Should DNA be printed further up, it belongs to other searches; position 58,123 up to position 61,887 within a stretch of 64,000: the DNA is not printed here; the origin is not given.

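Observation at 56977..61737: SbcD-like phosphoesterase plus 1154-aa SbcC/Rad50-like ATPase with a long C-terminal extension, at the edge of a TA/Abi island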

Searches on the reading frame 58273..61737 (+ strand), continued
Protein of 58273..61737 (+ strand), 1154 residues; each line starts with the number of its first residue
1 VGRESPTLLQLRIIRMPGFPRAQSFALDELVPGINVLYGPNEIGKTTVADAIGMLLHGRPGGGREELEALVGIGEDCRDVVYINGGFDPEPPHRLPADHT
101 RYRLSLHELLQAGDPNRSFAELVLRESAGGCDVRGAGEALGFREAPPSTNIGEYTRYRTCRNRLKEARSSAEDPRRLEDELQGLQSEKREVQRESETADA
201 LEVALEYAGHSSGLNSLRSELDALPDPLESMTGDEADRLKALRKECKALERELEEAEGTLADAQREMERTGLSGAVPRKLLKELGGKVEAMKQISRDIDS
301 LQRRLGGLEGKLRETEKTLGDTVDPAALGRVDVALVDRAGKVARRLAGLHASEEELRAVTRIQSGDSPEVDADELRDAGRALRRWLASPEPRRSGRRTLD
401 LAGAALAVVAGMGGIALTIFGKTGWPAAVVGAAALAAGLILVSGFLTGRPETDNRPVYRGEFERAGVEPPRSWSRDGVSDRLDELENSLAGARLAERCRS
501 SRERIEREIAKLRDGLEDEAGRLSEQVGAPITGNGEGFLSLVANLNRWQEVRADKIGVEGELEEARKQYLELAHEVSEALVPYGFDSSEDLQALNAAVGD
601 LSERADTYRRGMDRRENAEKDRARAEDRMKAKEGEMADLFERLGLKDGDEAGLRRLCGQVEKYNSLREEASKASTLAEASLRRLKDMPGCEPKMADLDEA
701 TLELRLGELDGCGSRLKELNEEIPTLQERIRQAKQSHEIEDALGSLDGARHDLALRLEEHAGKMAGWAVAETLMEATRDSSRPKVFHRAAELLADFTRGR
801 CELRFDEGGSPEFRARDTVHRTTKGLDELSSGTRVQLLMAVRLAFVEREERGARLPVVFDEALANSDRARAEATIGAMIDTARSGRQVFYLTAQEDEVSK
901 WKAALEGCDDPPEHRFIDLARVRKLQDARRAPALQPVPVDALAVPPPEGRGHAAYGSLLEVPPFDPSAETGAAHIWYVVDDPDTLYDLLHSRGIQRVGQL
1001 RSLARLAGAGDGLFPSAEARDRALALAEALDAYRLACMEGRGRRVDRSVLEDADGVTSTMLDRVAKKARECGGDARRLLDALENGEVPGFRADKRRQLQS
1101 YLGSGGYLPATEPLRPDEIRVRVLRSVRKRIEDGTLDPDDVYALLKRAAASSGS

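Call 19: find_encoding_contigs(protein=P0058, flank=10000, max_places=2)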
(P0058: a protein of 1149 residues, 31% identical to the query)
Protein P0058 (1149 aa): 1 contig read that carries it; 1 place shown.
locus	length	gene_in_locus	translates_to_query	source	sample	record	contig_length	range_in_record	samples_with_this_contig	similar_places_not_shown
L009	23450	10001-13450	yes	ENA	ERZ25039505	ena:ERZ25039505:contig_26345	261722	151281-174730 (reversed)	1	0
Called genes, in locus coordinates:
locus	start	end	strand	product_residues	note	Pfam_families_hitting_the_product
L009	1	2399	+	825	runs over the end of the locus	PF08478:POTRA_1 (faint), PF08479:POTRA_2 (faint), PF07244:POTRA, PF01103:Omp85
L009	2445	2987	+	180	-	PF03938:OmpH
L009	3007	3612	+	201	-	PF03938:OmpH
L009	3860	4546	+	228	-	PF13714:PEP_mutase, PF02548:Pantoate_transf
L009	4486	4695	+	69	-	PF02548:Pantoate_transf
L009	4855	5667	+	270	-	PF01975:SurE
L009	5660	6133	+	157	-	PF00578:AhpC-TSA, PF08534:Redoxin, PF13911:AhpC-TSA_2 (faint)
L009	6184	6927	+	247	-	PF00121:TIM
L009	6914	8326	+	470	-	PF20094:GWxTD_dom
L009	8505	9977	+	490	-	PF00149:Metallophos, PF12850:Metallophos_2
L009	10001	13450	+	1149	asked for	PF02463:SMC_N (faint), PF13476:AAA_23 (weak)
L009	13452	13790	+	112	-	-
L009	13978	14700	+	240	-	-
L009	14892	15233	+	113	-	-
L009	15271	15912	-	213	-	-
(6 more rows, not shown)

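Call 29: find_encoding_contigs(protein=P0029, flank=10000, max_places=1)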
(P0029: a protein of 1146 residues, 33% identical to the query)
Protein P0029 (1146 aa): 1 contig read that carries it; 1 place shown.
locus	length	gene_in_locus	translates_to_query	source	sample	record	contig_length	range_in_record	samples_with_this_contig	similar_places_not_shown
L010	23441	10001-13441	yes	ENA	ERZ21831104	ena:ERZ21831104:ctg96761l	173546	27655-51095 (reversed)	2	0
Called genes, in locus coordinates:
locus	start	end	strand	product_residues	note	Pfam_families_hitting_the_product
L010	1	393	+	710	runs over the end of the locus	PF01926:MMR_HSR1, PF02421:FeoB_N, PF17910:FeoB_Cyto, PF07670:Gate, PF07664:FeoB_C, PF07670:Gate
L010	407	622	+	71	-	-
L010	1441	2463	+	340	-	PF12146:Hydrolase_4, PF00561:Abhydrolase_1, PF12697:Abhydrolase_6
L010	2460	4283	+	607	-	PF04055:Radical_SAM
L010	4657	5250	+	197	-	PF00440:TetR_N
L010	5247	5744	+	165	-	-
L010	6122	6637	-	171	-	-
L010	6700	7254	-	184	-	PF14196:ATC_hydrolase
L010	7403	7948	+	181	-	-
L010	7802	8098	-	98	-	PF10025:DUF2267 (weak)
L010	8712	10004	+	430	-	PF00149:Metallophos, PF12850:Metallophos_2 (weak)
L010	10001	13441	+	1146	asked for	-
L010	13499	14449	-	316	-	PF00892:EamA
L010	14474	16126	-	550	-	PF00795:CN_hydrolase, PF02540:NAD_synthase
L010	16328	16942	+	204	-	-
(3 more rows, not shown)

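Call 30: find_encoding_contigs(protein=P0055, flank=10000, max_places=1)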
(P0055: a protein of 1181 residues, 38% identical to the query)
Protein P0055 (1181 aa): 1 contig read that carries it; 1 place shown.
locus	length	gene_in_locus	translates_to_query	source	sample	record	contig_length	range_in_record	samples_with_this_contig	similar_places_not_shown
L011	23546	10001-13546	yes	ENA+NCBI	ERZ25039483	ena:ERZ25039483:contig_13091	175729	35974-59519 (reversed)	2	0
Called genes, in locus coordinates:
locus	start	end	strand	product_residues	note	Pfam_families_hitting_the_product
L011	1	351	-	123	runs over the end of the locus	-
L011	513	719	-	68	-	PF00313:CSD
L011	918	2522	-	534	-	PF03553:Na_H_antiporter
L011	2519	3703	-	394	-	PF01053:Cys_Met_Meta_PP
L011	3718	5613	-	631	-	PF01425:Amidase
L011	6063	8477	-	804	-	PF02369:Big_1 (faint), PF17789:MG4 (faint), PF01457:Peptidase_M8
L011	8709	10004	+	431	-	PF00149:Metallophos, PF12850:Metallophos_2 (faint)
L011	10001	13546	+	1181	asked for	-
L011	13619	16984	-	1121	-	PF00580:UvrD-helicase, PF13245:AAA_19, PF13604:AAA_30 (faint), PF13538:UvrD_C_2 (faint), PF13361:UvrD_C, PF12705:PDDEXK_1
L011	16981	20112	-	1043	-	PF12705:PDDEXK_1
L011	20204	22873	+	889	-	PF16927:HisKA_7TM, PF00989:PAS, PF13426:PAS_9, PF00989:PAS, PF08447:PAS_3, PF08448:PAS_4, PF00512:HisKA, PF02518:HATPase_c, +3 more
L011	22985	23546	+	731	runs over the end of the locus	PF00512:HisKA, PF00072:Response_reg, PF00211:Guanylate_cyc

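Call 59: search_protein_families(library=pfam, proteins=[L005:4470-6545:+], max_evalue=0.0001)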
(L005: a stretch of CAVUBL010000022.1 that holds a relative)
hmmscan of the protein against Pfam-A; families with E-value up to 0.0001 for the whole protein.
L005:4470-6545:+ (692 aa): 3 families
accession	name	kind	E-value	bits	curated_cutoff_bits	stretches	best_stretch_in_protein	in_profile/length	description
PF00183.23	HSP90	-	2.8e-136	456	24.4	1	224-612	55-448/518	Hsp90 protein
PF13589.12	HATPase_c_3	-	3.5e-10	40.5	25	1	37-161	6-104/137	Histidine kinase-, DNA gyrase B-, and HSP90-like ATPase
PF02518.31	HATPase_c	-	2.2e-06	28.5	26.4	1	36-188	4-109/111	Histidine kinase-, DNA gyrase B-, and HSP90-like ATPase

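Call 60: search_protein_families(library=padloc, proteins=[L001:2739-5069:+, L001:6389-8638:+, L001:13778-16987:+, L001:16984-20706:+], max_evalue=0.00001)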
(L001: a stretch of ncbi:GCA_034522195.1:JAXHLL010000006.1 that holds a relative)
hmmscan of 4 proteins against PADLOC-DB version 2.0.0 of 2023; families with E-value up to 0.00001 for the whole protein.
L001:2739-5069:+ (776 aa): 1 family
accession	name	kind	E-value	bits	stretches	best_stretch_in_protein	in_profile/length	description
PDLC03958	SngA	-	1.1e-84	284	1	62-775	30-524/528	-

L001:6389-8638:+ (749 aa): 46 families (the best 25 are shown)
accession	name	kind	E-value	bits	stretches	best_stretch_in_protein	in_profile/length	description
PDLC03960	SngC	-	1.4e-269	894.8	1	19-740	4-716/720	-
PDLC02503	BrxHI|BrxHII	-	1.7e-118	394.8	1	19-747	3-694/698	BrxHI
PDLC02501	BrxHI|BrxHII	-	2.2e-67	225.9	1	35-632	19-583/925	BrxHI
PDLC02897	DpdJ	-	1.3e-32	110.6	1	38-489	98-541/1570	DpdJ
PDLC00037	DruE3|DruE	-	1.1e-22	77.6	2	56-223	119-306/2055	SNF2 family N-terminal domain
PDLC00035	DruE3|DruE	-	4.7e-18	62.3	2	56-224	120-307/1460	SNF2 family N-terminal domain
PDLC02864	DpdF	-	5e-18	63.2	1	35-391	18-333/610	DpdF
PDLC00013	DruE1|DruE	-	3.7e-16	56.2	2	347-388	1087-1128/1776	SNF2 family N-terminal domain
PDLC00938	Cas3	-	4.7e-16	57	1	58-399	2-334/358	CRISPR-associated helicase Cas3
PDLC01252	Cas3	-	9.2e-16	56.2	1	58-397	2-298/324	CAS-I; effector_G3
PDLC03928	PsyrT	-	1.6e-15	54.4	1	38-182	20-153/689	-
PDLC01761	Cas3b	-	7.2e-15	52.7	1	38-140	218-303/705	-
PDLC00194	HamB1|HamB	-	1.2e-14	51.1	1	40-221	229-398/995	DEAD-box helicase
PDLC00192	HamB1|HamB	-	4.3e-14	49.1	1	42-183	271-400/1104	DEAD-box helicase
PDLC00036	DruE3|DruE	-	9.4e-14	47.4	1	56-125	109-173/2023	SNF2 family N-terminal domain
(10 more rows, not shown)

L001:13778-16987:+ (1069 aa): 2 families
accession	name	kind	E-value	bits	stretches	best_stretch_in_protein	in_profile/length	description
PDLC00943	Cas4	-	3.1e-07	28.5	0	952-1029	104-179/180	CRISPR-associated protein Cas4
PDLC01250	Cas4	-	8.9e-06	24.1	0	886-1028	62-167/168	"CAS-I,CAS-II,CAS-III,CAS-IV,CAS-V,CAS-VI; acquisition_associated"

L001:16984-20706:+ (1240 aa): 47 families (the best 25 are shown)
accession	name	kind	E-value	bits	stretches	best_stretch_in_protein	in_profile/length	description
PDLC03802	RTasHel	-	5.4e-47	159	2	365-675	142-374/675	DRT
PDLC00132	GajB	-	2e-44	150.3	3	320-551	125-338/625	UrvD helicase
PDLC00114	GajB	-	8.2e-42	141.6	2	374-509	174-297/635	UrvD helicase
PDLC00127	GajB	-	8.4e-38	128.2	2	357-501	141-279/594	UrvD helicase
PDLC00117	GajB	-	7.4e-37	125.1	2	22-183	16-158/604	UrvD helicase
PDLC00107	GajB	-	3.5e-33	113.1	2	343-470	144-264/587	UrvD helicase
PDLC00103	GajB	-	3.2e-31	106.9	2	377-517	173-300/612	UrvD helicase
PDLC00119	GajB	-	2e-30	104.3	2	368-473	171-270/565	UrvD helicase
PDLC00122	GajB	-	2.6e-29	100.5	2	396-513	143-249/502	UrvD helicase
PDLC00130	GajB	-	3.2e-27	93.1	2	378-513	168-292/589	UrvD helicase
PDLC00134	GajB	-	1.2e-25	88.5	2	379-531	176-320/431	UrvD helicase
PDLC00138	GajB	-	9.6e-23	78.7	2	374-533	179-325/581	UrvD helicase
PDLC00112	GajB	-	1e-22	78.5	2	20-94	5-77/581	UrvD helicase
PDLC00123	GajB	-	1.2e-22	78.2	2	20-92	3-73/540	UrvD helicase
PDLC00116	GajB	-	4.7e-22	76.4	2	383-516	127-248/557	UrvD helicase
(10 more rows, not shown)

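Call 83: search_dna_similar(query=window:58273-61734:+, collection=plasmids, mode=protein, max_rows=15)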
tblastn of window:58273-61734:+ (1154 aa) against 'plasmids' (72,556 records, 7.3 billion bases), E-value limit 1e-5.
Records with a match: 16; places in all: 17; records where one place covers at least 80% of the query: 9.
Best place of each record, by identity: <60% 16.
By first word of the organism name: Sphingobium 3; Natrinema 2; Haloarcula 1; Halapricum 1; Halosimplex 1; Natronosalvus 1; Salinigranum 1; Haladaptatus 1; Haloferax 1; Halorussus 1; and 3 more.
By predicted mobility (MOB-suite, as given by PLSDB): non-mobilizable 13; conjugative 3.
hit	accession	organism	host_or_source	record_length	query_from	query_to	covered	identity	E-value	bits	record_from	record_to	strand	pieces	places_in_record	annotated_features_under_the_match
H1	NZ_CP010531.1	Haloarcula sp. CBA1115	monoisolate,Solar salt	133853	1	1124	97%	34.6%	4e-150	506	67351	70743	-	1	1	SMC family ATPase | DNA repair exonuclease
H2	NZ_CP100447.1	Natrinema caseinilyticum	marine sediment,sediment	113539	1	1124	97%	33.7%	1e-147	499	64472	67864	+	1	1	SMC family ATPase | DNA repair exonuclease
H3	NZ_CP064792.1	Halapricum desulfuricans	Elton hypersaline lake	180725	1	1124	97%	33.6%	1e-138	473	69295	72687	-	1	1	AAA family ATPase | DNA repair exonuclease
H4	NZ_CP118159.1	Halosimplex aquaticum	cell culture,solar salterns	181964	1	1124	97%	33.6%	4e-146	495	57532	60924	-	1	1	SMC family ATPase | DNA repair exonuclease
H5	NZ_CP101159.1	Natronosalvus amylolyticus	cell culture,sediment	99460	10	1124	97%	33.7%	2e-144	490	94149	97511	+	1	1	SMC family ATPase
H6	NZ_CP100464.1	Salinigranum marinum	cell culture,Saline soil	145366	11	1118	96%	32.6%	2e-127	440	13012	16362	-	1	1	AAA family ATPase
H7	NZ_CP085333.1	Haladaptatus salinisoli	cell culture,saline soil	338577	10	1124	97%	31.9%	1e-125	434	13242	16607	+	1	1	AAA family ATPase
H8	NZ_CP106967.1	Haloferax alexandrinus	-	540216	3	1124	97%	30.0%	8e-82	302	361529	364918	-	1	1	hypothetical protein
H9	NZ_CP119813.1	Halorussus caseinilyticus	cell culture,coastal saline-alkali land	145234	3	1118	92%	30.8%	4e-54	324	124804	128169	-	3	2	AAA family ATPase | hypothetical protein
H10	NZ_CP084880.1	Natrinema halophilum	pure culture,salt mine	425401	758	1124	32%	43.3%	1e-67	258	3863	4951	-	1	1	hypothetical protein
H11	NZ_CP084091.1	Halomicrobium urmianum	cell culture,salt lake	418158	62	388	28%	25.7%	9e-6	58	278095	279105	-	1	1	hypothetical protein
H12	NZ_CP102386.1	Sphingopyxis sp. DBS4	soil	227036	636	890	22%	29.5%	1e-6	61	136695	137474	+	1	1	YhaN family protein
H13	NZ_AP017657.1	Sphingobium cloacae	-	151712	677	890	19%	30.9%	2e-6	60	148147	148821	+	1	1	YhaN family protein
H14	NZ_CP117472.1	Sphingobium sp. YC-XJ3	whole organism,Contaminated soil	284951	677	890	19%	30.9%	2e-6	60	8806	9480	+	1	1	YhaN family protein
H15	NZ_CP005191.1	Sphingobium sp. MI1205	-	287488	677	890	19%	30.9%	2e-6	60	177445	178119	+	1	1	YhaN family protein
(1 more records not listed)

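Call 84: get_annotated_region(hit=H1, flank=12000)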
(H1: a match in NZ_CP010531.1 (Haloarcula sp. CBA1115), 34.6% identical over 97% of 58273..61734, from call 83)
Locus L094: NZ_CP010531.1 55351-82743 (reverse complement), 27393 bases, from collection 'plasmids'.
description: Haloarcula sp. CBA1115 plasmid unnamed2, complete sequence
organism: Haloarcula sp. CBA1115 (NCBI taxid 1592728)
taxonomy: Archaea; Euryarchaeota; Halobacteria; Halobacteriales; Haloarculaceae; Haloarcula; Haloarcula sp. CBA1115
host: -; source: monoisolate,Solar salt; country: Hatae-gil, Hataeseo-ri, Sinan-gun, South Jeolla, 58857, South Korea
typing (MOB-suite, as given by PLSDB): non-mobilizable
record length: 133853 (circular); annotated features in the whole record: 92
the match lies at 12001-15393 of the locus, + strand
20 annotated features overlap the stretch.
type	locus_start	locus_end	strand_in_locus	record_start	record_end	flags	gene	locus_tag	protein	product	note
CDS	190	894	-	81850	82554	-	-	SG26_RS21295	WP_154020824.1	hypothetical protein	-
CDS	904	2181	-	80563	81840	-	-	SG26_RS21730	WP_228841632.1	pentapeptide repeat-containing protein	-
CDS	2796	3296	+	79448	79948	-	-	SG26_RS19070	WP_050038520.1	hypothetical protein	-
CDS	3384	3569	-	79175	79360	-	-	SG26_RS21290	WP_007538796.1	hypothetical protein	-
CDS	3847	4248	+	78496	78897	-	-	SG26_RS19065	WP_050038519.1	hypothetical protein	-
CDS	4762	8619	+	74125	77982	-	-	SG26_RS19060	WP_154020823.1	ATP-binding protein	-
CDS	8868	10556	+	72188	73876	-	-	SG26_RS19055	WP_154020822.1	hypothetical protein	-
CDS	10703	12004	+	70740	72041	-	-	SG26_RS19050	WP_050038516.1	DNA repair exonuclease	-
CDS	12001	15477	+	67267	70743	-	-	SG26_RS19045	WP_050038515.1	SMC family ATPase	-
CDS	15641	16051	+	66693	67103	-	-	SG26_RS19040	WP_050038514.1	hypothetical protein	-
CDS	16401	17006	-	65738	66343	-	-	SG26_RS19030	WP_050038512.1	hypothetical protein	-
CDS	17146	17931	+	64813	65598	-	-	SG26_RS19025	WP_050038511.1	hypothetical protein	-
CDS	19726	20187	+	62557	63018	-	-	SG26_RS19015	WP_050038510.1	hypothetical protein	-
CDS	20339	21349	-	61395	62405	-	-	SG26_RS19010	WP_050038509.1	GNAT family N-acetyltransferase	-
CDS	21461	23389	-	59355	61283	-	-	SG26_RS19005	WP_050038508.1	hypothetical protein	-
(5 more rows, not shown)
